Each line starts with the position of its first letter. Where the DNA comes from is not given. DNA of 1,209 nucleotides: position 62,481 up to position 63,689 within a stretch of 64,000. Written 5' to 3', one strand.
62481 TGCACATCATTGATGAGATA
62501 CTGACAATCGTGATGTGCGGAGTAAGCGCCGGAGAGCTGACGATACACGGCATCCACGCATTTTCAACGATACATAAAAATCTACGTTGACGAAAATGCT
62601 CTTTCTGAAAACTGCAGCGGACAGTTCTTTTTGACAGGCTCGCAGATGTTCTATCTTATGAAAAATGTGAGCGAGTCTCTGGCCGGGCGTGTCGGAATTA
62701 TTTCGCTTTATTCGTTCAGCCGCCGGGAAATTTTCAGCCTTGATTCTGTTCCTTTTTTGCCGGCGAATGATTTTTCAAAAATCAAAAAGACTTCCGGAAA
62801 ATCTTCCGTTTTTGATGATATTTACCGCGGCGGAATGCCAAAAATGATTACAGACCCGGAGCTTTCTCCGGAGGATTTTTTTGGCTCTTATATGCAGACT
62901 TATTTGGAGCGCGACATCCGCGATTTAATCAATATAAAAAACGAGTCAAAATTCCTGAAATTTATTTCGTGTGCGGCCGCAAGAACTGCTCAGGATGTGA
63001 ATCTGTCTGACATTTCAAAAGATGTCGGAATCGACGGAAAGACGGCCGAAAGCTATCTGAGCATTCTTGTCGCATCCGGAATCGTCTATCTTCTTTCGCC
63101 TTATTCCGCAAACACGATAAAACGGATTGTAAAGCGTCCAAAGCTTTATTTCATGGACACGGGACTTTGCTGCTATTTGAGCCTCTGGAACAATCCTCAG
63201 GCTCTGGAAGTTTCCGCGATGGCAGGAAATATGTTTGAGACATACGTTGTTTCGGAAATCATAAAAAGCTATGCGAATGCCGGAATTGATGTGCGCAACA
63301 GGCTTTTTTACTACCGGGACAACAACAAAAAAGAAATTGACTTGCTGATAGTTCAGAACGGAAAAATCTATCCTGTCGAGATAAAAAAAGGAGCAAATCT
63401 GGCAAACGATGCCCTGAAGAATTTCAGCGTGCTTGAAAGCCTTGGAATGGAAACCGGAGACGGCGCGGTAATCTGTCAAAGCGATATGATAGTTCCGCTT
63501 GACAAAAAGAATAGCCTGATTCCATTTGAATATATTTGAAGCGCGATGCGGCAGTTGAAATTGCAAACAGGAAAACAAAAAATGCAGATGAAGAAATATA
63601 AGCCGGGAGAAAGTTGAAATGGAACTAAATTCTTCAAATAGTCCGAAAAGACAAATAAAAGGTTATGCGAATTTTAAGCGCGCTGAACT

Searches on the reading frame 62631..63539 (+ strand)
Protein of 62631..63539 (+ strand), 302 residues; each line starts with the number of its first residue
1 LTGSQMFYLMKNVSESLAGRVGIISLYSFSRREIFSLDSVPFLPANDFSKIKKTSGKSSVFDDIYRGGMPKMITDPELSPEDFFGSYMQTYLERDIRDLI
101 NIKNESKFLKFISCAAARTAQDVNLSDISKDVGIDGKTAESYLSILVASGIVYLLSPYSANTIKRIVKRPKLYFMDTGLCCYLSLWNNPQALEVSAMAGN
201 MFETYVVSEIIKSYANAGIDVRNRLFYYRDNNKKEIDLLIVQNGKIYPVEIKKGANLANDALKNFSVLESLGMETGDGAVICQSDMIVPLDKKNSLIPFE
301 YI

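Call 56: find_encoding_contigs(protein=window:62631-63539:+, flank=10000, max_places=2)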
Protein window:62631-63539:+ (302 aa): no gene with exactly this product is on record in the collection.

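Call 76: search_protein_families(library=pfam, proteins=[window:62631-63536:+], max_evalue=5)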
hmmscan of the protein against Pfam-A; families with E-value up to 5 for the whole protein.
window:62631-63536:+ (302 aa): 5 families
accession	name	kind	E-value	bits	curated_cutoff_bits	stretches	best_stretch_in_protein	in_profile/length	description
PF13635.12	DUF4143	-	1.8e-46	158.2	28.1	1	93-253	1-159/160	Domain of unknown function (DUF4143)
PF13173.12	AAA_14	-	0.00019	21.8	27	1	1-34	95-128/129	AAA domain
PF08378.17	NERD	-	0.0063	17.5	22.1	1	210-254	12-59/111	Nuclease-related domain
PF00739.24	X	-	0.12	12.9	27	1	182-227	88-133/142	Trans-activation protein X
PF01399.33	PCI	-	0.16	12.6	22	1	119-153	36-70/84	PCI domain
